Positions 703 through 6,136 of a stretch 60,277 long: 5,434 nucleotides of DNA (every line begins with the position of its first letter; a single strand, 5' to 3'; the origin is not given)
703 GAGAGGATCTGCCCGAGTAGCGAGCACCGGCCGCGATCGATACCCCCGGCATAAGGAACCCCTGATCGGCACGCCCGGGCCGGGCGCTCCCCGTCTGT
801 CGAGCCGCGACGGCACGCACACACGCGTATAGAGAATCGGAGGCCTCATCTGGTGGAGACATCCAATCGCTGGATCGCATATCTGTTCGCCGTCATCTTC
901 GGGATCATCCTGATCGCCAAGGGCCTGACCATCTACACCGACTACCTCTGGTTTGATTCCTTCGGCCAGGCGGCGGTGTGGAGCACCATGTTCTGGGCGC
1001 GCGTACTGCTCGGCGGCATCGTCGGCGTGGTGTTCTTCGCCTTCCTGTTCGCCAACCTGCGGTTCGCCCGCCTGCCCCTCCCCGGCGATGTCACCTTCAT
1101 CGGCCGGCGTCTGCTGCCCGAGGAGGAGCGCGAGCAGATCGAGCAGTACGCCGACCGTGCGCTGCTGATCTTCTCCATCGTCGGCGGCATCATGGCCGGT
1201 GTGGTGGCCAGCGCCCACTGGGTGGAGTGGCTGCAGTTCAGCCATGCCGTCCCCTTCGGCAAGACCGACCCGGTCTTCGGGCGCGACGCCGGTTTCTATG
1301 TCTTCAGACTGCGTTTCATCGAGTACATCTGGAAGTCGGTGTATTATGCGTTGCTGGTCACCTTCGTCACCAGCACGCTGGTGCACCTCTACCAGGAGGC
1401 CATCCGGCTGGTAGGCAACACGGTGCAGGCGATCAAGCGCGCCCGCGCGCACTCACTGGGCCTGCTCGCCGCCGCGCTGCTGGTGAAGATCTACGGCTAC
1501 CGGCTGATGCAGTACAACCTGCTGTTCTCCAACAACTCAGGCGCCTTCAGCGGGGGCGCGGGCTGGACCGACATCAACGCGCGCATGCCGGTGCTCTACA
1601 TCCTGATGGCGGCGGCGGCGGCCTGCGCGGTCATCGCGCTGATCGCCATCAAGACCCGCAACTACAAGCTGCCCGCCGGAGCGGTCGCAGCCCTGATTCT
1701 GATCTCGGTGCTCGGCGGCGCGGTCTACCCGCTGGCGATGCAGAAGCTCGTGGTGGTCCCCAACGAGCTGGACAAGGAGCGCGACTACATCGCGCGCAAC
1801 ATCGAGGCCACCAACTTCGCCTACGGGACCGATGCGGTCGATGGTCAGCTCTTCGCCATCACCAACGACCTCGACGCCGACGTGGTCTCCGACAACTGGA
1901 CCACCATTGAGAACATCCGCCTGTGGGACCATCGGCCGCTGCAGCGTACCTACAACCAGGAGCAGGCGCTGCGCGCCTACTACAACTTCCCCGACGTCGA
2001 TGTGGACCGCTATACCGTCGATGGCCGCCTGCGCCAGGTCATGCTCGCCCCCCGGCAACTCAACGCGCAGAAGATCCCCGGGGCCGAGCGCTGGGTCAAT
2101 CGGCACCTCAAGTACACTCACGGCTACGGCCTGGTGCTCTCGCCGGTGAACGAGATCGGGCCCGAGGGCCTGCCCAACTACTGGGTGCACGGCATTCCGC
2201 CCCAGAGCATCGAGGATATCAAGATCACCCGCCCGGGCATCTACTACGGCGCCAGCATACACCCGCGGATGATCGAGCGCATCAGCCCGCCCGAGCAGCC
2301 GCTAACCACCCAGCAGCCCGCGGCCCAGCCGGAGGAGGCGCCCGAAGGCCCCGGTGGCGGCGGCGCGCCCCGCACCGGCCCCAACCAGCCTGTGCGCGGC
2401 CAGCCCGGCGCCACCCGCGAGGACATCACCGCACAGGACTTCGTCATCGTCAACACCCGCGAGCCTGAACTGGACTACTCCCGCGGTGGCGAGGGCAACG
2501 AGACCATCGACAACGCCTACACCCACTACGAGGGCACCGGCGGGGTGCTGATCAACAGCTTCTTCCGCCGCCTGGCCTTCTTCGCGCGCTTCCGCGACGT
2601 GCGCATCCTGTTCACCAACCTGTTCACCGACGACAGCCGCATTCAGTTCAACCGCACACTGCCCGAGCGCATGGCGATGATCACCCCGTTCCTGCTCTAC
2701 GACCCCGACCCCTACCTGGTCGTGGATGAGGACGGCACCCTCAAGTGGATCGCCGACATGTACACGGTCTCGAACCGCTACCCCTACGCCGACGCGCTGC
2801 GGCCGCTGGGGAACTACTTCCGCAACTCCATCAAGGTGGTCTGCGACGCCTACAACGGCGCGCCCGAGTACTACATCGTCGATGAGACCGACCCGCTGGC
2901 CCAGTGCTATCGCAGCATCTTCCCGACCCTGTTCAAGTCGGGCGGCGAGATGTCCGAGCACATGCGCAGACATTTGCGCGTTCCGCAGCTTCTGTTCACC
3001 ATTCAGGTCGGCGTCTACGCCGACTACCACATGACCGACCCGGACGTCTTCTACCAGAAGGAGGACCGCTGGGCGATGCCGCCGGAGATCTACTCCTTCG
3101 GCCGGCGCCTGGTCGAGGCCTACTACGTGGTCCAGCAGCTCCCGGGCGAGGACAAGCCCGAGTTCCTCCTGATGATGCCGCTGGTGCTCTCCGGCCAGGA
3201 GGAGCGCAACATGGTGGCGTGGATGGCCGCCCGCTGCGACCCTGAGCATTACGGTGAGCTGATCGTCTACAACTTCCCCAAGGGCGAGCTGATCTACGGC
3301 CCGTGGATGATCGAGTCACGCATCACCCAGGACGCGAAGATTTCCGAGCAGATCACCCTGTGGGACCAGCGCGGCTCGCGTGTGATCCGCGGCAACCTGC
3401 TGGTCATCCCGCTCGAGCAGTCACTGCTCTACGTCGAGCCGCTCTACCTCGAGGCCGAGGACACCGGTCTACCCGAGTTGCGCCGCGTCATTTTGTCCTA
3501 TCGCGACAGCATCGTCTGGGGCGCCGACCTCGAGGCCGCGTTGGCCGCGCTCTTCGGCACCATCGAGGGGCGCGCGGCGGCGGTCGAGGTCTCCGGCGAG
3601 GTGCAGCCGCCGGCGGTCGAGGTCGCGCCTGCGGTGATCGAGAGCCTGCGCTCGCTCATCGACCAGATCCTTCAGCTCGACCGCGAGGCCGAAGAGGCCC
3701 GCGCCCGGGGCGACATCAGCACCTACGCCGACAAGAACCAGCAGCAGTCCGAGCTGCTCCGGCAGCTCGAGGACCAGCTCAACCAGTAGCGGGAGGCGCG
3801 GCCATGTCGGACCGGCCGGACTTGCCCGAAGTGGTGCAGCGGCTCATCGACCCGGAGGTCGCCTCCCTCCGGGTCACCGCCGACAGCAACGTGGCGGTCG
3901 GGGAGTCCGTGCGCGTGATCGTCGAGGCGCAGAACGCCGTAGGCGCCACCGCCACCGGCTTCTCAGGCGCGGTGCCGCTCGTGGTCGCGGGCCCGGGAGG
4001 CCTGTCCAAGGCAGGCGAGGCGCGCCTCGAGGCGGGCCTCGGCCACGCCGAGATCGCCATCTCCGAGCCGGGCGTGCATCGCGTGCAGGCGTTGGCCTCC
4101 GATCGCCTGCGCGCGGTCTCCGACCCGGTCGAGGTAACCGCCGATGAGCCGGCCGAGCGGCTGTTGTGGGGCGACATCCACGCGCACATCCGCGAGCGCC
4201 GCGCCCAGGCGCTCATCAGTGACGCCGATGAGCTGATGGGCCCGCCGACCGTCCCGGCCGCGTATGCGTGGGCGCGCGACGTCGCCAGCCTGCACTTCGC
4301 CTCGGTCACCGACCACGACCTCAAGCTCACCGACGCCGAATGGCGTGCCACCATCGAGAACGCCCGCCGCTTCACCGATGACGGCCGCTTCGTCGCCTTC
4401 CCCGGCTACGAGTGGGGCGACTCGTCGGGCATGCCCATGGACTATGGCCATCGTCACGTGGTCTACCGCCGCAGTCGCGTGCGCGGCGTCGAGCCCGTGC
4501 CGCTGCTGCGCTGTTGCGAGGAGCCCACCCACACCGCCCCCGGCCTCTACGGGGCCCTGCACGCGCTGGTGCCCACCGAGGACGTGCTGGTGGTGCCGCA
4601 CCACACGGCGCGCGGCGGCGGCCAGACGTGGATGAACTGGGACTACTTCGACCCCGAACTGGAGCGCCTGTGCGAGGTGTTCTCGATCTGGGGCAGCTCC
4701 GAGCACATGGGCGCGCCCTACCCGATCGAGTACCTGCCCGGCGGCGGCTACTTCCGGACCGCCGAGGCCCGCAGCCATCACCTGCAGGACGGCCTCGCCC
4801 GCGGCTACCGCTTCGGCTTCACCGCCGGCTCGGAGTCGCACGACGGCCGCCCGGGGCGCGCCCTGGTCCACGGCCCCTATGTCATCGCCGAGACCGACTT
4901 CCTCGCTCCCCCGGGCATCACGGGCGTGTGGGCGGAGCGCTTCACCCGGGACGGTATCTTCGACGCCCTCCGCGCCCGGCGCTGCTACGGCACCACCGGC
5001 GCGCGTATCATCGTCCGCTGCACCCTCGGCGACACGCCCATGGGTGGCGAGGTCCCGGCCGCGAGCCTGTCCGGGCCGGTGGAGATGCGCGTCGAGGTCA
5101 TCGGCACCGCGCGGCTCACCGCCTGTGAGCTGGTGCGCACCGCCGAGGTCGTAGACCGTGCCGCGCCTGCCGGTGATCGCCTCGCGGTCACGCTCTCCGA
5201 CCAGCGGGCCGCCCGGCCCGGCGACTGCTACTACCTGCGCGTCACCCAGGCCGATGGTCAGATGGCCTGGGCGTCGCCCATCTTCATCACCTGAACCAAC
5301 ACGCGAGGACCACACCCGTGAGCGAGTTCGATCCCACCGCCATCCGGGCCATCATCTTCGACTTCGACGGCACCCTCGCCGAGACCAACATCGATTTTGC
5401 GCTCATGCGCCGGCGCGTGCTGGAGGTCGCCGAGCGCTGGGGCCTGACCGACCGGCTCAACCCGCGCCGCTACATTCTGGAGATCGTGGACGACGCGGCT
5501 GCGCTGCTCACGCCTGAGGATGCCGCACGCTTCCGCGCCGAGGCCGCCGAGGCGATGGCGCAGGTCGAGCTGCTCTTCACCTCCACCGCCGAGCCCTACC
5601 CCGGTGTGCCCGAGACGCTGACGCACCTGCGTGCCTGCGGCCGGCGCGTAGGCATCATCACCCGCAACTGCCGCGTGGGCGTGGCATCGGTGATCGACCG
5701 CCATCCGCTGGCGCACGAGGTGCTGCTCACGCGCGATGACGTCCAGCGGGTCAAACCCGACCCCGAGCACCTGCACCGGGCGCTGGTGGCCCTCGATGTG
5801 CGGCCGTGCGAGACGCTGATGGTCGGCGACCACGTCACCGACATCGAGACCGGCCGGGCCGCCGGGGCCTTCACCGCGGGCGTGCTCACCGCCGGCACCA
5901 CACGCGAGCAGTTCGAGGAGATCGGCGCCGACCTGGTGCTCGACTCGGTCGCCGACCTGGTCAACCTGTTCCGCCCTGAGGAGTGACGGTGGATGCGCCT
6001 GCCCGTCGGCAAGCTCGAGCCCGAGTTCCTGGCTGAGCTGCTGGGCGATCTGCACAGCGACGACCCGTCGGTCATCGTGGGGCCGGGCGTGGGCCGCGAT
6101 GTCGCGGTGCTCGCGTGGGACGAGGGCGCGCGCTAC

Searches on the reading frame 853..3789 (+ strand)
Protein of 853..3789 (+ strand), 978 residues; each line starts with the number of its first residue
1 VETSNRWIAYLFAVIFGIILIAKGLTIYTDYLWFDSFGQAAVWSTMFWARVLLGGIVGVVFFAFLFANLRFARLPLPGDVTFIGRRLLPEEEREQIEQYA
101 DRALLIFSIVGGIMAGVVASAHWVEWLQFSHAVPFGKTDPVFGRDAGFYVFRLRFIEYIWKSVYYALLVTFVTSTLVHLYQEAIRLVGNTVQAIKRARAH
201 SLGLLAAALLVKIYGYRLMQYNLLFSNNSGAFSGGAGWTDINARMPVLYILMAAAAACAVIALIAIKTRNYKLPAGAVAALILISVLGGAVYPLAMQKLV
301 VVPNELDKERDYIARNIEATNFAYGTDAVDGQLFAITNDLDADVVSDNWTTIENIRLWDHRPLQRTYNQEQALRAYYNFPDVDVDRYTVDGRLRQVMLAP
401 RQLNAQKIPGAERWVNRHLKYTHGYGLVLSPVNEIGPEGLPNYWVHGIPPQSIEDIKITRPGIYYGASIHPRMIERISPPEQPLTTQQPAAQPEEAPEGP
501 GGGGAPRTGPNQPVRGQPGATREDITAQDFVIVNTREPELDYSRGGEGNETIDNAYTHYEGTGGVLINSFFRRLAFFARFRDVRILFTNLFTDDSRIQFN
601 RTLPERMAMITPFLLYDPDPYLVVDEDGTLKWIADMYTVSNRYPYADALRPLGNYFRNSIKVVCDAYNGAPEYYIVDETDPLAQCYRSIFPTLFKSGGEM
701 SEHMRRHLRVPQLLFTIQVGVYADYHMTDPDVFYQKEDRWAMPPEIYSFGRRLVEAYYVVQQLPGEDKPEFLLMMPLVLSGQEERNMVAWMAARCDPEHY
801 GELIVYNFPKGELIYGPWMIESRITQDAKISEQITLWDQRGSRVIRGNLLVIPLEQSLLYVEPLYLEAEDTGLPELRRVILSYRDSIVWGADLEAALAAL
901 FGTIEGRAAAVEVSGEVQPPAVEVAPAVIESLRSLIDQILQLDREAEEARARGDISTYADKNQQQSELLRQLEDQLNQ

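Call 31: search_protein_families(library=pfam, proteins=[window:853-3789:+], max_evalue=0.0001)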
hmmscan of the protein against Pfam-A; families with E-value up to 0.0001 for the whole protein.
window:853-3789:+ (978 aa): 1 family
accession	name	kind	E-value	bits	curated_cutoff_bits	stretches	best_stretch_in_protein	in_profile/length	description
PF03699.18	UPF0182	-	2e-253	843.5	27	2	10-469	4-465/770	Uncharacterised protein family (UPF0182)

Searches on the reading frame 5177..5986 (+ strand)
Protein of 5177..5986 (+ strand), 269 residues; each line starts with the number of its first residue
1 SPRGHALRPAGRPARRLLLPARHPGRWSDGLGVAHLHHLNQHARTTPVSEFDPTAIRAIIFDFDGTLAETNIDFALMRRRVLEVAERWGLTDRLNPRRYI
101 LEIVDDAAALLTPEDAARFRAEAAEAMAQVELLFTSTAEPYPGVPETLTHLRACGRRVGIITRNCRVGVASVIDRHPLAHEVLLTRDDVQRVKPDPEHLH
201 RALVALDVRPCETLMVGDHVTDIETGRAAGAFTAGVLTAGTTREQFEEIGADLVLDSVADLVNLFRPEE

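Call 31: search_protein_families(library=pfam, proteins=[window:5177-5986:+], max_evalue=0.0001)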
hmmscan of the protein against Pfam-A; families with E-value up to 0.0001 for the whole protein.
window:5177-5986:+ (269 aa): 4 families
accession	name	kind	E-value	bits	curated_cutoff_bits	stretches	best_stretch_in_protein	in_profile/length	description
PF13419.12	HAD_2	-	1.5e-24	87.5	23.8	1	59-236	1-178/178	Haloacid dehalogenase-like hydrolase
PF00702.32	Hydrolase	-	1.6e-22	81.3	26.4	1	56-230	1-191/191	haloacid dehalogenase-like hydrolase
PF13242.12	Hydrolase_like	-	1.2e-13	51.2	22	1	193-261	4-75/75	HAD-hyrolase-like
PF12710.13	HAD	-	4.7e-11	43.9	27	1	59-225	1-187/189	haloacid dehalogenase-like hydrolase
